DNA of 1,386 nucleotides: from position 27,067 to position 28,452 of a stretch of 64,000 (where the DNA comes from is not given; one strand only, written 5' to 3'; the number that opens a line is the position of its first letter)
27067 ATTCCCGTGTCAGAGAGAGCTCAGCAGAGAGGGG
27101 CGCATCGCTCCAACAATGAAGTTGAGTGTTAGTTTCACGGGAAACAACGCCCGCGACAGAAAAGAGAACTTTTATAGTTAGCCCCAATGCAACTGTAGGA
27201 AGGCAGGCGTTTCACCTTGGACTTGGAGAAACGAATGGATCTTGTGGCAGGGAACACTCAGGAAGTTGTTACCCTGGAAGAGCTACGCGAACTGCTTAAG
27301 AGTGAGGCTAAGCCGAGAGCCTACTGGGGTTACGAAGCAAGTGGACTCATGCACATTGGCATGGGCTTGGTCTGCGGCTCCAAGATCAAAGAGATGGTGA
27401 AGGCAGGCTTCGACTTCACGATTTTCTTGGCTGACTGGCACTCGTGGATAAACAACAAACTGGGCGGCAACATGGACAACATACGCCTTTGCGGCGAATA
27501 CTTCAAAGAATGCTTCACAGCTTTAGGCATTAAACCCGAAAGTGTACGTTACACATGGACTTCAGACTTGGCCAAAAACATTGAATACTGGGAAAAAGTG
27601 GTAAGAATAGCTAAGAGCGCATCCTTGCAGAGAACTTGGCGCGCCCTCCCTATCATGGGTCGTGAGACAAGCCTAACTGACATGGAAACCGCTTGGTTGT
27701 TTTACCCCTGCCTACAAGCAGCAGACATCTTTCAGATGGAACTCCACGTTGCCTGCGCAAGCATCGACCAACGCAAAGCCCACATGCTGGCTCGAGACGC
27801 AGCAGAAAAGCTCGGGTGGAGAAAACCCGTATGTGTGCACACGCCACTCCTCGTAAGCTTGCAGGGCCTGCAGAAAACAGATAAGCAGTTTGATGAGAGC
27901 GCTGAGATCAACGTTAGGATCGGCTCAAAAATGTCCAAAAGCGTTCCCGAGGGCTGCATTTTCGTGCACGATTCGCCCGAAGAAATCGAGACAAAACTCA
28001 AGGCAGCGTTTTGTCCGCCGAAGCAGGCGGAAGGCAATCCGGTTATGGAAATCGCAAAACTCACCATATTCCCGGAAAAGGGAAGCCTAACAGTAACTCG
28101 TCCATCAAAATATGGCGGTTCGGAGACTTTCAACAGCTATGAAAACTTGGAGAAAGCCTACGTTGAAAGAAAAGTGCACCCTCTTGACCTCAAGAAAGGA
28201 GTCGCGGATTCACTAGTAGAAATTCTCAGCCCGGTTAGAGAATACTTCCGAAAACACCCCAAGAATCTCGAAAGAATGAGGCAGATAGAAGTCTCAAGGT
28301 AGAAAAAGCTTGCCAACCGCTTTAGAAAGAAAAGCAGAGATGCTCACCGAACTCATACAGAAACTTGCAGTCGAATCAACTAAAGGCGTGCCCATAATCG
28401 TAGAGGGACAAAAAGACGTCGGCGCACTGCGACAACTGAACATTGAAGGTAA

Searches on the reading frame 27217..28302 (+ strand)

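Call 72: search_protein_families(library=ncbifam, proteins=[window:27217-28302:+], max_evalue=0.00001)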
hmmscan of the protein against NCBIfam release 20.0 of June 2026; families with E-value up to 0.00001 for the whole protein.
window:27217-28302:+ (361 aa): 7 families
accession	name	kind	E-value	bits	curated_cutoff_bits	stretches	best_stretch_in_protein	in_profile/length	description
NF006330.0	PRK08560.1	equivalog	8e-129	429.5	220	1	1-356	1-340/342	tyrosine--tRNA ligase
TIGR00234.1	tyrS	equivalog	1.2e-26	93.8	113.8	1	13-348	13-389/406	tyrosine--tRNA ligase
TIGR00233.1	trpS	equivalog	7.3e-26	91.2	176.75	1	32-347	2-295/328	tryptophan--tRNA ligase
NF008925.0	PRK12285.1-2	equivalog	6.7e-11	41.8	451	1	29-264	59-276/365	tryptophan--tRNA ligase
NF008927.0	PRK12285.1-4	equivalog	1.3e-10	40.9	478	1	35-227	76-266/385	tryptophan--tRNA ligase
NF008924.0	PRK12285.1-1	equivalog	1.5e-10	40.8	644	1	100-261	140-277/381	tryptophan--tRNA ligase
NF008926.0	PRK12285.1-3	equivalog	1.1e-07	31.2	320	0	22-217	55-246/429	tryptophan--tRNA ligase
